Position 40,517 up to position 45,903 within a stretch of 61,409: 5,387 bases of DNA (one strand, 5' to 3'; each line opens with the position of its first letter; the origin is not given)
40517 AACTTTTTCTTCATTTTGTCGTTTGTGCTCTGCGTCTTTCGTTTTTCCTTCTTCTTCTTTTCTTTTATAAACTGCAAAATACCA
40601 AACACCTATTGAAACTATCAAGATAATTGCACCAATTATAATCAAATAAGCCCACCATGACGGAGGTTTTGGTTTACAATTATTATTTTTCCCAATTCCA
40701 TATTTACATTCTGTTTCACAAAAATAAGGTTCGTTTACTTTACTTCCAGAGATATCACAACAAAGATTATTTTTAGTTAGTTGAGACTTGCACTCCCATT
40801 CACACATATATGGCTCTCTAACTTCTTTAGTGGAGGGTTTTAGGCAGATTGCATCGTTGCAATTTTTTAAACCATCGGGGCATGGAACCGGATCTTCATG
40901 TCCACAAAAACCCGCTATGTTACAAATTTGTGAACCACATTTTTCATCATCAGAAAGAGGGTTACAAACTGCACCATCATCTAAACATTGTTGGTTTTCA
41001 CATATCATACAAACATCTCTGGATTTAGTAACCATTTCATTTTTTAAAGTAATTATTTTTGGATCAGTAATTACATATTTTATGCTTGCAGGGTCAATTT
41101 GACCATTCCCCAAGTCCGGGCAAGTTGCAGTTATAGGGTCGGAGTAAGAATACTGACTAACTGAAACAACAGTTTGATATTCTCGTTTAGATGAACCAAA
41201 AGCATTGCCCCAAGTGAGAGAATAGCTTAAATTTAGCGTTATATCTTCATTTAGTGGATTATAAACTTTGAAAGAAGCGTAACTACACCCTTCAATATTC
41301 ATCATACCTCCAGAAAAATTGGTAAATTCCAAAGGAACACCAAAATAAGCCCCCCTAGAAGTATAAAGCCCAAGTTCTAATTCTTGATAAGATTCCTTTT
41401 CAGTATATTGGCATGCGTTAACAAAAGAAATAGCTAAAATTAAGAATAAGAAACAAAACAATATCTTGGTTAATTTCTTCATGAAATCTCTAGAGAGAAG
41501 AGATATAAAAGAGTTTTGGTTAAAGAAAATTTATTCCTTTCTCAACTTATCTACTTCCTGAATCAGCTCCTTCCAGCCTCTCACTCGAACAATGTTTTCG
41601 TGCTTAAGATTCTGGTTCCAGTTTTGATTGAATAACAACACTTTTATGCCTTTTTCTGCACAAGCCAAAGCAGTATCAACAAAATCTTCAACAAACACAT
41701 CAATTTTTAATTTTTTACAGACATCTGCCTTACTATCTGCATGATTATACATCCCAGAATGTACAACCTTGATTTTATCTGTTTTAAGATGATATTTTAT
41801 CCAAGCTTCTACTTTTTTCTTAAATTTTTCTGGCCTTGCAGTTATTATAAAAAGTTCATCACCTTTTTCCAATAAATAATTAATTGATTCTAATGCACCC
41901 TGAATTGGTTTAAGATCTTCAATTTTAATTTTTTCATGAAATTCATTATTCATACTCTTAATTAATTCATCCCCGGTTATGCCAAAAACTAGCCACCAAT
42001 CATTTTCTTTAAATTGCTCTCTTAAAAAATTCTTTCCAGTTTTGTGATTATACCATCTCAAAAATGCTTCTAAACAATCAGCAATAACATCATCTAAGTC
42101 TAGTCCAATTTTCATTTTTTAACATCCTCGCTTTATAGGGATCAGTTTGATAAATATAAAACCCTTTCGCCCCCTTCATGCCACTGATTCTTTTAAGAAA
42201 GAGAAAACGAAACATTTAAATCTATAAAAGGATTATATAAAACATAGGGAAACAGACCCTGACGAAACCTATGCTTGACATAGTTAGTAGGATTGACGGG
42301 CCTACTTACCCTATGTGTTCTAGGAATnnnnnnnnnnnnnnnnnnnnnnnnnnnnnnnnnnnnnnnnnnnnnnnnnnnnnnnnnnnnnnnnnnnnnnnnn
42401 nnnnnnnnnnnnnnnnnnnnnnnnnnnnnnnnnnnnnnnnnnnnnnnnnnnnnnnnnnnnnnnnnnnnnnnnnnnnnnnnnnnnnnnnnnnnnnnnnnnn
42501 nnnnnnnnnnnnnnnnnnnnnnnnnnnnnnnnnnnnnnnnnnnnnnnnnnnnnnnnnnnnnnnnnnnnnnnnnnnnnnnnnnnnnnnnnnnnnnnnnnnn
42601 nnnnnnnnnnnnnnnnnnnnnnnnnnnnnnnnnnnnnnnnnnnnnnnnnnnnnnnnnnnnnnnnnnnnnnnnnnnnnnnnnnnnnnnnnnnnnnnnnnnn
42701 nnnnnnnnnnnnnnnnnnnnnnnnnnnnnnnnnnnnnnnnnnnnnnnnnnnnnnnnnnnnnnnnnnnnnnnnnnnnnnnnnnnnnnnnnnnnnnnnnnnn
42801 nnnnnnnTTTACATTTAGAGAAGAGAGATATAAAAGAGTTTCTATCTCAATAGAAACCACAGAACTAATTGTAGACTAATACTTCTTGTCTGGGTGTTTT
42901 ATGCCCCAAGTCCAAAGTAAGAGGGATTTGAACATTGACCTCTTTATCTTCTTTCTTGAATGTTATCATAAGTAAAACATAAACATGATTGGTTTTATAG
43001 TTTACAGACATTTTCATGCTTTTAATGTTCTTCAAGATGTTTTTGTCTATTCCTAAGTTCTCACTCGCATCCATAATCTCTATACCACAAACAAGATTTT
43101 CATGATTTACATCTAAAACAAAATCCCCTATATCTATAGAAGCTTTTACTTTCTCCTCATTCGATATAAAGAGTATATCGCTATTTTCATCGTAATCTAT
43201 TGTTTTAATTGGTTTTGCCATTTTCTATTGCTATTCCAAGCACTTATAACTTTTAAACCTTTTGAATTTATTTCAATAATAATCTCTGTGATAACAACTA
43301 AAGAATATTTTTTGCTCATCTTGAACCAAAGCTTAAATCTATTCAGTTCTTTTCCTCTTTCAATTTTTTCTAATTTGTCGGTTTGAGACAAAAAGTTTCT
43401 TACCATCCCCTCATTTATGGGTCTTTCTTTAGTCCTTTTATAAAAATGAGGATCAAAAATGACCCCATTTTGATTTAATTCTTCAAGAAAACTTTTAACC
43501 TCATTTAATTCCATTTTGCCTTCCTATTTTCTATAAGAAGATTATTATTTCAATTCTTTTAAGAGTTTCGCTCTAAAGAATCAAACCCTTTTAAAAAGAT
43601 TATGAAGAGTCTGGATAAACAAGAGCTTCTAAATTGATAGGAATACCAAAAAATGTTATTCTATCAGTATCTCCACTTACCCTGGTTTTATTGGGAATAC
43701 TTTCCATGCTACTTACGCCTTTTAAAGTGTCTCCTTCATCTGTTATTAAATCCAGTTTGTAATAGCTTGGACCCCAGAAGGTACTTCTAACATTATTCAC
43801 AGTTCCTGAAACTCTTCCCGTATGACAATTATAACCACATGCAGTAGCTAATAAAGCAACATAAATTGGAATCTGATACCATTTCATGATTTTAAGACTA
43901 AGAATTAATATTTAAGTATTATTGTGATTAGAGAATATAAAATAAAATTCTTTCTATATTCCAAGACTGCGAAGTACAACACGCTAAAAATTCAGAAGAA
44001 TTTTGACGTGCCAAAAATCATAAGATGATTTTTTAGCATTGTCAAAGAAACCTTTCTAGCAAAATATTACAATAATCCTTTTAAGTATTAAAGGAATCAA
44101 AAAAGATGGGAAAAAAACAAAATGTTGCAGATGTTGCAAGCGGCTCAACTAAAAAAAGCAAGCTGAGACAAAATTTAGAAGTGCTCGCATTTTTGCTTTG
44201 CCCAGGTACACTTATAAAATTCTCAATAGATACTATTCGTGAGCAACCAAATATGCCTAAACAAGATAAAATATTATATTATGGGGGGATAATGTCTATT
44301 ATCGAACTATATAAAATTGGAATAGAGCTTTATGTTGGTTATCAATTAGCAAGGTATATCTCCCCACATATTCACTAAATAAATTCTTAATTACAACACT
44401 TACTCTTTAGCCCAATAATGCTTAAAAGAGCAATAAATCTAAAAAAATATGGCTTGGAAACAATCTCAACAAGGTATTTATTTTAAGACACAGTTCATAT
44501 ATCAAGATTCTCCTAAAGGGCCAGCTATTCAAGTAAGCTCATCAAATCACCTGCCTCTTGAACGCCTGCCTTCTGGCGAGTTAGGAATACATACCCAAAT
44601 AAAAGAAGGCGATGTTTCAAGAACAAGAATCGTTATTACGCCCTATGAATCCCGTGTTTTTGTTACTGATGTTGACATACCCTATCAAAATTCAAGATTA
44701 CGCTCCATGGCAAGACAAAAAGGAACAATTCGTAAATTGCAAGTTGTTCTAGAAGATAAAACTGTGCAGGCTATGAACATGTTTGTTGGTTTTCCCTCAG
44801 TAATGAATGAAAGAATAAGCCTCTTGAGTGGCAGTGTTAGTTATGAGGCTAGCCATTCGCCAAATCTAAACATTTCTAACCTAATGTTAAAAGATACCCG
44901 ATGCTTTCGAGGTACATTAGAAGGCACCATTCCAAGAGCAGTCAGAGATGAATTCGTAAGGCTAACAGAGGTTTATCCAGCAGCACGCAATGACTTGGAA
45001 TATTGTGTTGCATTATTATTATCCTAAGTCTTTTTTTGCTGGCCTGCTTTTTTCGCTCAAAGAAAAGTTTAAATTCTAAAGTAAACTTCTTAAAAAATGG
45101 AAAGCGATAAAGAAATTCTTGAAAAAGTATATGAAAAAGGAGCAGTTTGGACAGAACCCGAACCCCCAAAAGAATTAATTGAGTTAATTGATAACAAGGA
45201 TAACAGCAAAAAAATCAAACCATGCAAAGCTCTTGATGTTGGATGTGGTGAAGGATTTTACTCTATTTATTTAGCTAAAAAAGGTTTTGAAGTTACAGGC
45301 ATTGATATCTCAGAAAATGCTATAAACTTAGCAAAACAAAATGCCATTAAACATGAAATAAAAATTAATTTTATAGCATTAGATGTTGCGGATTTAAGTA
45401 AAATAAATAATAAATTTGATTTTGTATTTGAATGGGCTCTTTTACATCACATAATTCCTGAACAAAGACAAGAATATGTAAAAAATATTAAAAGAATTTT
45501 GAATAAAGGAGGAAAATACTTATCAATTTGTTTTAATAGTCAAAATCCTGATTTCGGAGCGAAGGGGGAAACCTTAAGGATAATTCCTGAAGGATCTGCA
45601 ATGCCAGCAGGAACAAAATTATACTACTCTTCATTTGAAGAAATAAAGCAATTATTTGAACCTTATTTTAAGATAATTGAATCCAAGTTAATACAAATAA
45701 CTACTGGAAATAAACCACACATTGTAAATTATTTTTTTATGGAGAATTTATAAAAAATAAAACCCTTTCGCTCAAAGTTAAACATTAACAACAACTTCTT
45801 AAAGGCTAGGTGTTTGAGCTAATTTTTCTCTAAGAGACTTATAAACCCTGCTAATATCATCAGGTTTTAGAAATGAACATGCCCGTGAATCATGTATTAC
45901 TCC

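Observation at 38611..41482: Three-nuclease operon: membrane-anchored HNH with Cys-rich ectodomain, Cas4-like nuclease, second HNH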

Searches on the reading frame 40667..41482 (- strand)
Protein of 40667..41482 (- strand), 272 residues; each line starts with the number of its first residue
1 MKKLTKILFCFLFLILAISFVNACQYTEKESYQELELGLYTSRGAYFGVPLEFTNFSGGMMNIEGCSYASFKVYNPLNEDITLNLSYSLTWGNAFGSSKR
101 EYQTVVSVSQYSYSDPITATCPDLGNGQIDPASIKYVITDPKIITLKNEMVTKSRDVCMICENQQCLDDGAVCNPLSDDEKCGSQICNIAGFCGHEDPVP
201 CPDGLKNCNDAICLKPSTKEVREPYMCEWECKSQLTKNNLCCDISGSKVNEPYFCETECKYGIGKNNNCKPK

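Call 34: predict_structure(alignment_id=A2)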
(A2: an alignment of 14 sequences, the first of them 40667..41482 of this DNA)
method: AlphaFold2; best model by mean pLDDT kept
length: 272 residues; sequences in the alignment: 14
mean_pLDDT: 73.4   pTM: 0.47
mean pLDDT of the five models: 73.4, 73.1, 71.8, 67.7, 65.8
residues with pLDDT >= 90: 80; 70-90: 76; 50-70: 63; < 50: 53
segments of 3 or more residues with pLDDT < 50: 161-171, 173-184, 188-216
pLDDT, mean of each block of 10 residues (from residue 1): 71 71 61 88 89 94 88 96 96 86 96 95 86 94 88 73 44 46 45 47 43 56 65 69 66 68 64 56
secondary structure, 60 per line:
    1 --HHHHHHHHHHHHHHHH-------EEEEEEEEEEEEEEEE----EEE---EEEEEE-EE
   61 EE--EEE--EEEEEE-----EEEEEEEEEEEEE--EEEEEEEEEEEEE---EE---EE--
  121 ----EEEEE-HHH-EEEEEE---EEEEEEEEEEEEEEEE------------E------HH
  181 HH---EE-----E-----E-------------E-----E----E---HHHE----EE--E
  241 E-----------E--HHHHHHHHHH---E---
elements in order: H3-18 E26-41 E46-48 E52-57 E59-62 E65-67 E70-75 E81-93 E96-108 E125-129 E135-140 E144-159 H179-182 H256-265

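Call 38: search_protein_representatives(alignment_id=A2)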
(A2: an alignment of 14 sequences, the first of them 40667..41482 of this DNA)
Query: 14 sequences, 256 profile positions. Proteins with E-value up to 0.001 (for the whole library): 289; up to 1e-10: 243; up to 1e-30: 103. The best 150 are listed.
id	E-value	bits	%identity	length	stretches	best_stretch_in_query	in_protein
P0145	1.1e-109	382.6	-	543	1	2-255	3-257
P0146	4.0e-108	377.6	-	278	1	1-255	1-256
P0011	5.1e-107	373.9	-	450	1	1-255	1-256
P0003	9.5e-106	369.8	-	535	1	2-256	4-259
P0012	7.1e-102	357.1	-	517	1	1-246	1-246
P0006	4.3e-101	354.5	-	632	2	1-245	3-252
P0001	1.5e-100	352.8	-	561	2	2-248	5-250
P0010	4.6e-97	341.3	-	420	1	1-248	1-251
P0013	9.4e-81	287.9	-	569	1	1-255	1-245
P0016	1.2e-80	287.5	-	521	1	1-246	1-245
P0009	2.0e-76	273.7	-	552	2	2-248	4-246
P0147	1.3e-75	271.0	-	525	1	1-241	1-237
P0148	3.2e-71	256.6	-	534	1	1-255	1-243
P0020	5.0e-71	256.0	-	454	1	1-245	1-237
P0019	7.9e-70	252.1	-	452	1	1-255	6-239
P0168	2.5e-56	207.8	-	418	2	2-240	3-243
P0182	1.8e-50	188.6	-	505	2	46-242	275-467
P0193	2.0e-46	175.4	-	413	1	2-243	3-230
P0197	5.4e-45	170.7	-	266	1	15-246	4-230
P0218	5.0e-37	144.6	-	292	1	6-245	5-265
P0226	1.3e-34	136.7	-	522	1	3-241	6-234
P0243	2.0e-28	116.4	-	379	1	3-247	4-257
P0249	1.3e-27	113.7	-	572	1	1-248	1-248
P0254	4.7e-27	111.9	-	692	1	4-193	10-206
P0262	1.1e-25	107.4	-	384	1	3-254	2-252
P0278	1.2e-22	97.5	-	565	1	3-253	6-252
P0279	2.7e-22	96.3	-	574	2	4-206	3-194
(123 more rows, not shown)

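Call 47: fold_search(model_id=the predicted structure, library=pdb)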
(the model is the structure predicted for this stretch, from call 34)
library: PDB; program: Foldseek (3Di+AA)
matches with E <= 10: 1622; with E <= 0.001: 0
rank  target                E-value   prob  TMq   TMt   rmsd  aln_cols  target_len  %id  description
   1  2n59_MODEL_1_A        4.5e-03  1.00  0.20  0.47  11.3       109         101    7  Solution Structure of R. palustris CsgH (released 2016-05-11)
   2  3frp_G                5.0e-03  0.72  0.16  0.20  16.5       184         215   11  Crystal Structure of Cobra Venom Factor, a Co-factor for C3- and C5 convertase CVFBb (released 2009-04-28)
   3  9out_B                5.0e-03  0.72  0.17  0.14  16.8       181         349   10  SPOP double donut locally refined MATH domains (released 2025-07-30)
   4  9out_G                5.6e-03  0.69  0.17  0.24  16.2       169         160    9  SPOP double donut locally refined MATH domains (released 2025-07-30)
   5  9out_A                6.2e-03  0.82  0.18  0.15  16.6       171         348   10  SPOP double donut locally refined MATH domains (released 2025-07-30)
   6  3hrz_B                8.6e-03  0.82  0.16  0.18  14.3       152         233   10  Cobra Venom Factor (CVF) in complex with human factor B (released 2009-07-07)
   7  9out_H                1.1e-02  0.60  0.16  0.13  17.1       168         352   10  SPOP double donut locally refined MATH domains (released 2025-07-30)
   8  5w6h_A                1.1e-02  0.33  0.13  0.07  18.5       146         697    9  Crystal structure of Bacteriophage CBA120 tailspike protein 4 enzymatically active domain (TSP4dN, orf213) (released 2018-10-24)
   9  2xsk                  1.2e-02  0.93  0.19  0.42   9.6       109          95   16  E. coli curli protein CsgC - SeCys (released 2010-12-29)
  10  3vu1_B                1.2e-02  0.21  0.11  0.07  20.6       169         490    8  Crystal structure of the C-terminal globular domain of oligosaccharyltransferase (PhAglB-L, O74088_PYRHO) from Pyrococ (released 2013-01-23)
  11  9jsh_B                1.3e-02  0.13  0.09  0.07  19.6       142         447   12  Clostridium perfringens iota toxin pore Ib in prepore III state (released 2025-05-14)
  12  4c47_C                1.3e-02  0.96  0.20  0.28  15.9       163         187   12  Salmonella enterica trimeric lipoprotein SadB (released 2014-01-08)
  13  7lnp_A                1.3e-02  0.94  0.20  0.10  13.2       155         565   14  Structure of the exo-alpha-L-galactosidase BpGH29 (D264N mutant) from Bacteroides plebeius in complex with paranitroph (released 2022-02-09)
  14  5z9s_A                1.4e-02  0.80  0.18  0.07  12.8       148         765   11  Functional and Structural Characterization of a beta-Glucosidase Involved in Saponin Metabolism from Intestinal Bacter (released 2018-03-14)
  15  9cx3_B                1.4e-02  0.69  0.17  0.15  15.6       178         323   11  Structure of SH3 domain of Src in complex with beta-arrestin 1 (released 2024-11-13)
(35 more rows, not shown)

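Call 74: search_protein_families(library=pfam, proteins=[P0249, P0278, P0226, P0279, P0168, P0193, P0243, P0262, P0182, P0254], max_evalue=0.001)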
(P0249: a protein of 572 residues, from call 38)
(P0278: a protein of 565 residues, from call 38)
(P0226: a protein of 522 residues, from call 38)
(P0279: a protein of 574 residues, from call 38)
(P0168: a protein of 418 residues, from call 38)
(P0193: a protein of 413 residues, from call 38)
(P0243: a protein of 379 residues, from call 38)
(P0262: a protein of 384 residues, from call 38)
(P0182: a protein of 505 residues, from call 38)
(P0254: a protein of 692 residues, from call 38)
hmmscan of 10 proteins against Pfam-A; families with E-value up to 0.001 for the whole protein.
P0249 (572 aa): 2 families
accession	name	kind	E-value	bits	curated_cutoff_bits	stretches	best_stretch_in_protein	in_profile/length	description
PF00226.36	DnaJ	-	4.8e-11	43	27.8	1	512-570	1-54/63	DnaJ domain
PF13392.12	HNH_3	-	0.00028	20.9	24.8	1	446-473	18-45/46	HNH endonuclease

P0278 (565 aa): 2 families
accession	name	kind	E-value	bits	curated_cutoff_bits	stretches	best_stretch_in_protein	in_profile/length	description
PF00226.36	DnaJ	-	7.1e-12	45.7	27.8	1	506-564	1-54/63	DnaJ domain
PF13392.12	HNH_3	-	1.3e-05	25.2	24.8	1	430-461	13-44/46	HNH endonuclease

P0226 (522 aa): 2 families
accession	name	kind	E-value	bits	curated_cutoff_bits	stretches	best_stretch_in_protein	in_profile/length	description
PF13392.12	HNH_3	-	0.00021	21.3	24.8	1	390-424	11-44/46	HNH endonuclease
PF17675.6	APG6_N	-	0.00066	20.6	45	1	258-338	36-120/132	Apg6 coiled-coil region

P0279 (574 aa): 0 families

P0168 (418 aa): 0 families

P0193 (413 aa): 0 families

P0243 (379 aa): 0 families

P0262 (384 aa): 1 family
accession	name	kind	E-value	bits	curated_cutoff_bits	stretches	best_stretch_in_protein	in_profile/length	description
PF14283.11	CD1107-like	-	0.00073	19.9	26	1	216-294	75-157/158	Mobile element protein CD1107-like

P0182 (505 aa): 0 families

P0254 (692 aa): 1 family
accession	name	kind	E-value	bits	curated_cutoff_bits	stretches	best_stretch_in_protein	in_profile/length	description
PF13392.12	HNH_3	-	3.1e-07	30.3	24.8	1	659-687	17-45/46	HNH endonuclease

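Call 81: find_encoding_contigs(protein=P0197, flank=4000, max_places=3)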
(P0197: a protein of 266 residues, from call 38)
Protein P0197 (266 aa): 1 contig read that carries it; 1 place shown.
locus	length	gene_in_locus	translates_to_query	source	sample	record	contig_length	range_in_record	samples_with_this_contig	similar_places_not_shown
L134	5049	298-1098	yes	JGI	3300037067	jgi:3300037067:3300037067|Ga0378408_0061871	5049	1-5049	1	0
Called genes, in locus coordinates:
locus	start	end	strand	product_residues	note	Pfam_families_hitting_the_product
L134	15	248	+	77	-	-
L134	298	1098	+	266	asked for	-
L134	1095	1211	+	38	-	-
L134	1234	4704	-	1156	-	PF03833:PolC_DP2_N, PF24844:PolC_DP2_central, PF24846:PolC_DP2_cat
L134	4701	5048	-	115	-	?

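Call 82: find_encoding_contigs(protein=P0218, flank=4000, max_places=3)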
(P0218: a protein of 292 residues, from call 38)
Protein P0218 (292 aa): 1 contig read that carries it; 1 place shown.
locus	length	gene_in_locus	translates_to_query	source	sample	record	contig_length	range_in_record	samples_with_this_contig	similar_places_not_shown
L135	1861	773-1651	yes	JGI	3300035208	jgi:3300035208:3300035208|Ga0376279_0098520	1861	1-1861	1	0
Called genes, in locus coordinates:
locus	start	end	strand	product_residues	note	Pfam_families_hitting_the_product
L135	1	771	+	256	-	?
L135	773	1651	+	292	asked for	-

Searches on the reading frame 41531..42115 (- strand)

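Call 3: search_protein_families(library=pfam, proteins=[window:41531-42115:-], max_evalue=0.1)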
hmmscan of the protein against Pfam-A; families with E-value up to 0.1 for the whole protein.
window:41531-42115:- (194 aa): 6 families
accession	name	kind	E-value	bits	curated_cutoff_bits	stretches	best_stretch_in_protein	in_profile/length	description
PF06941.18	NT5C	-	1.6e-12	48.2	24.8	1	3-186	4-172/180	5' nucleotidase, deoxy (Pyrimidine), cytosolic type C protein (NT5C)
PF13419.12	HAD_2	-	2e-07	31.7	23.8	1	6-107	4-117/178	Haloacid dehalogenase-like hydrolase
PF03767.20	Acid_phosphat_B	-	2.4e-05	24.4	27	1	56-102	107-152/230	HAD superfamily, subfamily IIIB (Acid phosphatase)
PF24694.1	LNS2_PITM1-3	-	0.0002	21.8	27.7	1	63-137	15-90/124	PITM 1-3, LNS2 domain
PF12710.13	HAD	-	0.023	15.5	27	1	19-98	38-114/189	haloacid dehalogenase-like hydrolase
PF02581.23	TMP-TENI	-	0.097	12.5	27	0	117-158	36-77/180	Thiamine monophosphate synthase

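Call 4: search_protein_families(library=ncbifam, proteins=[window:41531-42115:-], max_evalue=0.1)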
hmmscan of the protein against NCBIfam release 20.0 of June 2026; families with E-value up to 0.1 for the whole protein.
window:41531-42115:- (194 aa): 7 families
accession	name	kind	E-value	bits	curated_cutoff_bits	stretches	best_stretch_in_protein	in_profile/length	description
TIGR01533.1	lipo_e_P4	equivalog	0.0031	16.8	216.05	1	57-130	113-183/273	5'-nucleotidase, lipoprotein e(P4) family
TIGR00693.1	thiE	equivalog_domain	0.017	14.4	145.1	1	119-159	40-80/197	thiamine phosphate synthase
NF002727.0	PRK02615.1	equivalog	0.028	13.2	335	1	86-158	149-224/349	thiamine phosphate synthase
NF046079.1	HAD_phos_BT0820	equivalog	0.032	14.6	165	0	70-144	22-94/137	BT0820 family HAD-type phosphatase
NF007762.0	PRK10444.1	equivalog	0.046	13.3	368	1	64-135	14-81/250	HAD-IIA family hydrolase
TIGR01672.1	AphA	equivalog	0.05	13.2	195.8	1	68-158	113-206/237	acid phosphatase AphA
TIGR01460.1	HAD-SF-IIA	subfamily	0.091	12.5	100.15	0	66-121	11-68/246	HAD-IIA family hydrolase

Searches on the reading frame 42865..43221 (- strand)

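Call 63: search_protein_families(library=pfam, proteins=[window:42865-43221:-], max_evalue=0.01)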
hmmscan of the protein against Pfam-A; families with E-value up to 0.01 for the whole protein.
window:42865-43221:- (118 aa): 1 family
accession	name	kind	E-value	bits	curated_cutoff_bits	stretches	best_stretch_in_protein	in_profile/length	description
PF10049.14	DUF2283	-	3e-08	34.1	23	1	8-53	2-49/49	Protein of unknown function (DUF2283)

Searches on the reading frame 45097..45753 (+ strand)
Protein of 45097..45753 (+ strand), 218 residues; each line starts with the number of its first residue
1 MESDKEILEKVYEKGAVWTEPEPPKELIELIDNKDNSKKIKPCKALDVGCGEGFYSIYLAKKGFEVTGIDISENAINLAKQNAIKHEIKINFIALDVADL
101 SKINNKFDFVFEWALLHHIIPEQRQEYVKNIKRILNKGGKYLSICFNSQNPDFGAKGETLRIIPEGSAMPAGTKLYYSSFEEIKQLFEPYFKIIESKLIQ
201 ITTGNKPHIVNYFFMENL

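Call 87: search_protein_families(library=pfam, proteins=[window:45097-45753:+], max_evalue=0.0001)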
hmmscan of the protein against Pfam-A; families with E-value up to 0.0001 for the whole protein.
window:45097-45753:+ (218 aa): 13 families
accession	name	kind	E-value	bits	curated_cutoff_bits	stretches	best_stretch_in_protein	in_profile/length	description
PF13649.12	Methyltransf_25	-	1.8e-23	83.5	27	1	46-139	2-97/97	Methyltransferase domain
PF08241.18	Methyltransf_11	-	4.4e-21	75.7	21.2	1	46-141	1-93/95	Methyltransferase domain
PF13847.12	Methyltransf_31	-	9.5e-21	74.4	27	1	43-147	5-113/145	Methyltransferase domain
PF03848.20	TehB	-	7.7e-18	65.1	20.4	1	34-145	23-134/193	Tellurite resistance protein TehB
PF08242.18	Methyltransf_12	-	3.2e-17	63.5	30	1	46-140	1-97/98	Methyltransferase domain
PF13489.12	Methyltransf_23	-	3e-14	53.5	27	1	41-188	22-155/164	Methyltransferase domain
PF05724.17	TPMT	-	8.3e-13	48.9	26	1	37-147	33-157/218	Thiopurine S-methyltransferase (TPMT)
PF02353.26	CMAS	-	1.3e-10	41.6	27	1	44-163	65-185/273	Mycolic acid cyclopropane synthetase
PF05175.20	MTS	-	2.3e-10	40.8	23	1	43-142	33-137/170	Methyltransferase small domain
PF06325.19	PrmA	-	7.2e-08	32.7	22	1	31-140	155-255/296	Ribosomal protein L11 methyltransferase (PrmA)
PF01209.24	Ubie_methyltran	-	7.2e-07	29.2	20.1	1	37-146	43-154/233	ubiE/COQ5 methyltransferase family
PF08003.17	Methyltransf_9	-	1.4e-05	24.7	23.8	1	43-140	117-214/315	Protein of unknown function (DUF1698)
PF13679.12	Methyltransf_32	-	5.9e-05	23.5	27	1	26-103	8-95/143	Methyltransferase domain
